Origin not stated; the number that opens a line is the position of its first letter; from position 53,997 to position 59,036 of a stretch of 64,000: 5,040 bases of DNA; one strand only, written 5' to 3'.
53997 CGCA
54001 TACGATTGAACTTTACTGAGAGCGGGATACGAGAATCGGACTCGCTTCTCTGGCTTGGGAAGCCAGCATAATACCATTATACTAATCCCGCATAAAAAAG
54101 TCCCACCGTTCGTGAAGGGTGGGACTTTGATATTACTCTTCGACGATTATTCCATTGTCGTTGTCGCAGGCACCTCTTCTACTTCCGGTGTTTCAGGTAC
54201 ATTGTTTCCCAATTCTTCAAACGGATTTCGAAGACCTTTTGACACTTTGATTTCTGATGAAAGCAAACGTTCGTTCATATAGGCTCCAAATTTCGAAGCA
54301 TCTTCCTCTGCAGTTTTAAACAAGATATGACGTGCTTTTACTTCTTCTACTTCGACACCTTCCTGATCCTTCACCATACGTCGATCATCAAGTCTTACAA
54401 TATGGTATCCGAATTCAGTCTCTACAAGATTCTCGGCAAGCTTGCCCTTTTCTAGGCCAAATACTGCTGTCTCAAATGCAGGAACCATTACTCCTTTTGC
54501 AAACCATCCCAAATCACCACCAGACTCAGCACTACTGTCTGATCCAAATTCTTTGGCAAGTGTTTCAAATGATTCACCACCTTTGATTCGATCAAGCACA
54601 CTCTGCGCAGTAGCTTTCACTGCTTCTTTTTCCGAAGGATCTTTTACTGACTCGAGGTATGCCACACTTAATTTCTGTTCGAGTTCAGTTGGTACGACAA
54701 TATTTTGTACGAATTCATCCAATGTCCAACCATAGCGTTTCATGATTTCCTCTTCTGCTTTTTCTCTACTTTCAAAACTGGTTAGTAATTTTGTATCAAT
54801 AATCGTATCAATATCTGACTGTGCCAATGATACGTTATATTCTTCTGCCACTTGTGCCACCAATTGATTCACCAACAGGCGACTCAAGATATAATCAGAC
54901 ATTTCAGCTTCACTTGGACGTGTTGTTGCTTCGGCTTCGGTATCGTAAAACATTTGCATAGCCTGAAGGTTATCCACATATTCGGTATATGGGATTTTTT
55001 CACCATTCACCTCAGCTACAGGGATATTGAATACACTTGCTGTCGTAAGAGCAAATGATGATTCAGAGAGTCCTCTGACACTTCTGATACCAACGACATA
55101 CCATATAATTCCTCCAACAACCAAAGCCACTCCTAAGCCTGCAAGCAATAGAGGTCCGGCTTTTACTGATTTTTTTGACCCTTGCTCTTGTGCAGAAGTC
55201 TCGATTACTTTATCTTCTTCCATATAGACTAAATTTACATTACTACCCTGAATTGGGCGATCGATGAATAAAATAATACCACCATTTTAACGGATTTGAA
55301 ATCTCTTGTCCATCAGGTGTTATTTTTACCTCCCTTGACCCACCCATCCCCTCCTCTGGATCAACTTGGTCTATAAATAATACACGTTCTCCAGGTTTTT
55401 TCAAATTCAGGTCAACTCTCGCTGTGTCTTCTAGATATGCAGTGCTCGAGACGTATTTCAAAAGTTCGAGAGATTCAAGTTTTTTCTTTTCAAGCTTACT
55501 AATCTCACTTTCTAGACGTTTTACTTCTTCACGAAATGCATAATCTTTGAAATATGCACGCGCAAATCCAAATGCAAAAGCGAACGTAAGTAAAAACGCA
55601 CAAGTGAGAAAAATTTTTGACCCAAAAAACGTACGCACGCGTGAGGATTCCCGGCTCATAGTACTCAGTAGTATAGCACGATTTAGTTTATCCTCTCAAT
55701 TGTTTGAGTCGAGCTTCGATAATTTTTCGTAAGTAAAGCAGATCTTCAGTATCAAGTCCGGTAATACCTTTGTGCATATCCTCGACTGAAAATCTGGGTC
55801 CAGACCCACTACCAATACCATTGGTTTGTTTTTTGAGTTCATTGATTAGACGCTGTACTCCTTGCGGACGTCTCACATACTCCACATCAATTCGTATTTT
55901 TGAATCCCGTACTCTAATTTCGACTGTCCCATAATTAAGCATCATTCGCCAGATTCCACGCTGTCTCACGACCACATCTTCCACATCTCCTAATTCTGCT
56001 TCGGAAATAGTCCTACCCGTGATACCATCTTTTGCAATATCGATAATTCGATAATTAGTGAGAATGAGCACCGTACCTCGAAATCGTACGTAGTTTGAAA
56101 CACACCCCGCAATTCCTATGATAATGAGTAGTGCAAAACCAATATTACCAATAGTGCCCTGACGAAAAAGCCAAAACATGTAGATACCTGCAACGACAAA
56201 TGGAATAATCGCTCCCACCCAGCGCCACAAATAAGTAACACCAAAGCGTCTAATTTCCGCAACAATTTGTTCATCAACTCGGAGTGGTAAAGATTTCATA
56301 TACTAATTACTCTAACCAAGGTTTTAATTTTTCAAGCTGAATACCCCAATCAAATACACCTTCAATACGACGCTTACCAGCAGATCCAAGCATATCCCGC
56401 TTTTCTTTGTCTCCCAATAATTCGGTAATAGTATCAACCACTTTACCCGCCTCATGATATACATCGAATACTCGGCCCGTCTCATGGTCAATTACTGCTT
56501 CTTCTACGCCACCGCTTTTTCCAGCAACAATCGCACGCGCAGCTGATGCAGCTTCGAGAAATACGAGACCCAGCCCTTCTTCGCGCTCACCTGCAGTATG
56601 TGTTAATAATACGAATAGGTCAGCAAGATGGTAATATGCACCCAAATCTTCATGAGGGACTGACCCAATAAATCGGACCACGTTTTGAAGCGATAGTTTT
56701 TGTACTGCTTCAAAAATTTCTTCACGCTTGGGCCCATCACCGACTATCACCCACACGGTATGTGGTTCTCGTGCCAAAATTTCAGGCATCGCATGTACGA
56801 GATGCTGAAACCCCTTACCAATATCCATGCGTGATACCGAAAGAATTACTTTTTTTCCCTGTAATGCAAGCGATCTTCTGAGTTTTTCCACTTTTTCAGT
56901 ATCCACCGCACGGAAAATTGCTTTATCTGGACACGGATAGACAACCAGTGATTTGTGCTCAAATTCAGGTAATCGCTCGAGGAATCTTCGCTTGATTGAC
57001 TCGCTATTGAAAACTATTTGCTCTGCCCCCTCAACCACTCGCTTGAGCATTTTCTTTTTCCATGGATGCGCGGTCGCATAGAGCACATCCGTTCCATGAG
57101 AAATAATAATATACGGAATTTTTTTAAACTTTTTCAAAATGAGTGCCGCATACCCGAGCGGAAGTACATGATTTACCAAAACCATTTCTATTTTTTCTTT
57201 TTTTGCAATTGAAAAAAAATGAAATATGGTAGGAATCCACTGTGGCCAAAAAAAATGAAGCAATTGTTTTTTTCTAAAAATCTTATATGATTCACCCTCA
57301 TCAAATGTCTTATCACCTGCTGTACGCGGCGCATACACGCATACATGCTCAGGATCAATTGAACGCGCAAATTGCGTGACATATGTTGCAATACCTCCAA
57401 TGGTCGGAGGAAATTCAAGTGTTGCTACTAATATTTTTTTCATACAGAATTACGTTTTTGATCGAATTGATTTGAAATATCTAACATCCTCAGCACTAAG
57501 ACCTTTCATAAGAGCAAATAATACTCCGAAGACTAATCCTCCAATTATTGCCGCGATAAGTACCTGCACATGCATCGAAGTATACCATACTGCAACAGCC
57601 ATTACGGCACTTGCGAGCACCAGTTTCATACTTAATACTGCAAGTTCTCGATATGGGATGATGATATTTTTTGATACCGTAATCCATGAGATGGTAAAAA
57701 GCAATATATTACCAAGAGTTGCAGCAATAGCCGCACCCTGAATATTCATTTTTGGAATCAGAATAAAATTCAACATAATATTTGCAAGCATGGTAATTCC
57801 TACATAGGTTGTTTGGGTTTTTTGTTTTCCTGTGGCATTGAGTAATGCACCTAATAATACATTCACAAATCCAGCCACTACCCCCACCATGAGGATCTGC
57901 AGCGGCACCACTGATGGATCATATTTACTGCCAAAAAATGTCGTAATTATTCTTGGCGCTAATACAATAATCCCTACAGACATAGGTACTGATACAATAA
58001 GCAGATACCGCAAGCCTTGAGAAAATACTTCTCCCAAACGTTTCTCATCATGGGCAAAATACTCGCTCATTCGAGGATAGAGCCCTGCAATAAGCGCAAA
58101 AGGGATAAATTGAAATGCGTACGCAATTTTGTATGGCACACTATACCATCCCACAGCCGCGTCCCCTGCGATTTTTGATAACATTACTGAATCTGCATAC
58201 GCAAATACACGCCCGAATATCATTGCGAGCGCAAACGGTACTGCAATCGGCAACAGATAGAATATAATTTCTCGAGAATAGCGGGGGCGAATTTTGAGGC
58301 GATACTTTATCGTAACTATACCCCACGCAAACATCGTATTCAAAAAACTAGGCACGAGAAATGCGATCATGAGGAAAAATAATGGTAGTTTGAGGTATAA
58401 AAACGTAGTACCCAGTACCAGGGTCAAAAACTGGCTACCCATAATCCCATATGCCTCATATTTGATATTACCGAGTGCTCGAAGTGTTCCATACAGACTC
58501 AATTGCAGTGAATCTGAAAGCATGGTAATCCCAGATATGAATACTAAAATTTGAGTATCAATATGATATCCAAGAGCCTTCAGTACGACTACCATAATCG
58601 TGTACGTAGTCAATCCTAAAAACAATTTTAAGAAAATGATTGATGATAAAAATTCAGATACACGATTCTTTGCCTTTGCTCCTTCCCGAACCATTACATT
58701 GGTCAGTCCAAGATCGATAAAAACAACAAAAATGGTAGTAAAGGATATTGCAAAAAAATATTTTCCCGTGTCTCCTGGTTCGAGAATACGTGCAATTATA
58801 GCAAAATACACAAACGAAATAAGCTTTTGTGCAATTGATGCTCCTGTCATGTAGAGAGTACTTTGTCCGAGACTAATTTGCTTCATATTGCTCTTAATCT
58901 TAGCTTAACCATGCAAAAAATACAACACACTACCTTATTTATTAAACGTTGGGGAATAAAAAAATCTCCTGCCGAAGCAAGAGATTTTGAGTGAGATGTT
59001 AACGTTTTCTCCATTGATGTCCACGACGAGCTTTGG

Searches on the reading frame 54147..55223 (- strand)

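Call 36: search_protein_families(library=pfam, proteins=[window:54147-55223:-], max_evalue=0.001)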
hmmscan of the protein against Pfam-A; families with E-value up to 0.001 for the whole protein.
window:54147-55223:- (358 aa): 5 families
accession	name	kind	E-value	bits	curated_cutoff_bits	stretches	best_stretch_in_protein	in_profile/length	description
PF13616.12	Rotamase_3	-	6.7e-27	94.8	22.5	1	194-281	28-115/116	PPIC-type PPIASE domain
PF00639.27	Rotamase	-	7.9e-23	81.7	21.7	1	194-280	10-97/97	PPIC-type PPIASE domain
PF13145.12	Rotamase_2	-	2.3e-08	35.3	27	1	199-287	31-114/121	PPIC-type PPIASE domain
PF13623.11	SurA_N_2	-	9e-08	32.5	28.5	1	66-144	40-121/145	SurA-like N-terminal domain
PF13624.11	SurA_N_3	-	2.7e-07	31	27.2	1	35-174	17-151/162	SurA-like N-terminal domain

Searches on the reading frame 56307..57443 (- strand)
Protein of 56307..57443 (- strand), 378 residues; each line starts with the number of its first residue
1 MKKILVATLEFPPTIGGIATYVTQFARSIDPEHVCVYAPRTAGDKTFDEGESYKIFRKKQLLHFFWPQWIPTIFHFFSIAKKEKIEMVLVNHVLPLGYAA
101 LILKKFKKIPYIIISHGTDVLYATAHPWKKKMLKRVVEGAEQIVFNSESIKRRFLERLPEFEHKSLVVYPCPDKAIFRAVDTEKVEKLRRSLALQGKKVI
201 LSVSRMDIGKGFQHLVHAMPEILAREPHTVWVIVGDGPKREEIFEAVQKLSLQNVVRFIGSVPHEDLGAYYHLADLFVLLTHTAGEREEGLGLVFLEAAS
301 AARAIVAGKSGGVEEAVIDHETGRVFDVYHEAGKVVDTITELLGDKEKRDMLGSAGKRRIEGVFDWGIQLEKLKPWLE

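Call 36: search_protein_families(library=pfam, proteins=[window:56307-57443:-], max_evalue=0.001)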
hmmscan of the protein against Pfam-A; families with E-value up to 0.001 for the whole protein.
window:56307-57443:- (378 aa): 7 families
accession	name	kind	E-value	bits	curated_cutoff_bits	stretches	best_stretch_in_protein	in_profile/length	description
PF00534.26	Glycos_transf_1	-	3.5e-36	124.8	26.4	1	186-358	3-171/172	Glycosyl transferases group 1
PF13692.12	Glyco_trans_1_4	-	8.6e-26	91.3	27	1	198-345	2-142/142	Glycosyl transferases group 1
PF13439.12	Glyco_transf_4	-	9.1e-17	62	28.5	1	15-170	1-164/170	Glycosyltransferase Family 4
PF13579.12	Glyco_trans_4_4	-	3.7e-08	34.3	29.7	1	16-158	1-146/158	Glycosyl transferase 4-like domain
PF13477.12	Glyco_trans_4_2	-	2.6e-07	31.3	23.4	1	68-147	59-139/139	Glycosyl transferase 4-like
PF13524.12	Glyco_trans_1_2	-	2.1e-05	24.9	25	1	226-366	12-135/144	Glycosyl transferase-like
PF00982.27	Glyco_transf_20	-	0.00091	18.5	32.5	0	183-229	262-307/473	Glycosyltransferase family 20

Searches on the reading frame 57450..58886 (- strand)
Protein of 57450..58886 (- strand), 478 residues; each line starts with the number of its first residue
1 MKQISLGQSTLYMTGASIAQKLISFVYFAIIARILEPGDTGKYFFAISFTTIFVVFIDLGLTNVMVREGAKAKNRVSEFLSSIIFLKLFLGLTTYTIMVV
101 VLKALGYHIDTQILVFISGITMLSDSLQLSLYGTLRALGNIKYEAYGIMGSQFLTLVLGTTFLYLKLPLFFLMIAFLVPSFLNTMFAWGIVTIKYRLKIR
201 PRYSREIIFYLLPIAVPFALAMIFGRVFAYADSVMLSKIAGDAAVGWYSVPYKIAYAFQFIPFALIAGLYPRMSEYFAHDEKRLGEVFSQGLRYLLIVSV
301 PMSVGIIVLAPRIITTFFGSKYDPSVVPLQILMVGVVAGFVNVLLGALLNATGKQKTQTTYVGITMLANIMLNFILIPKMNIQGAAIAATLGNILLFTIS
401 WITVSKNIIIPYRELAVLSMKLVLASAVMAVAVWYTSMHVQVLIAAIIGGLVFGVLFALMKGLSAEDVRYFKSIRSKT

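Call 36: search_protein_families(library=pfam, proteins=[window:57450-58886:-], max_evalue=0.001)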
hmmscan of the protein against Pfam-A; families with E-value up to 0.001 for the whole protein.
window:57450-58886:- (478 aa): 4 families
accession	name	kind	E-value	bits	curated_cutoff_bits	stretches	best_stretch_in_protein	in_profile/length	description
PF01943.22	Polysacc_synt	-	1.1e-25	91.1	28.2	1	7-276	2-273/274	Polysaccharide biosynthesis protein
PF13440.11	Polysacc_synt_3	-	1.2e-21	77.7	23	1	30-326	1-292/293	Polysaccharide biosynthesis protein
PF03023.19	MurJ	-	1.7e-14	53.8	27.4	1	263-441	251-437/451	Lipid II flippase MurJ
PF01554.23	MatE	-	1.1e-13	51.7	24.9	1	217-375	1-161/161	MatE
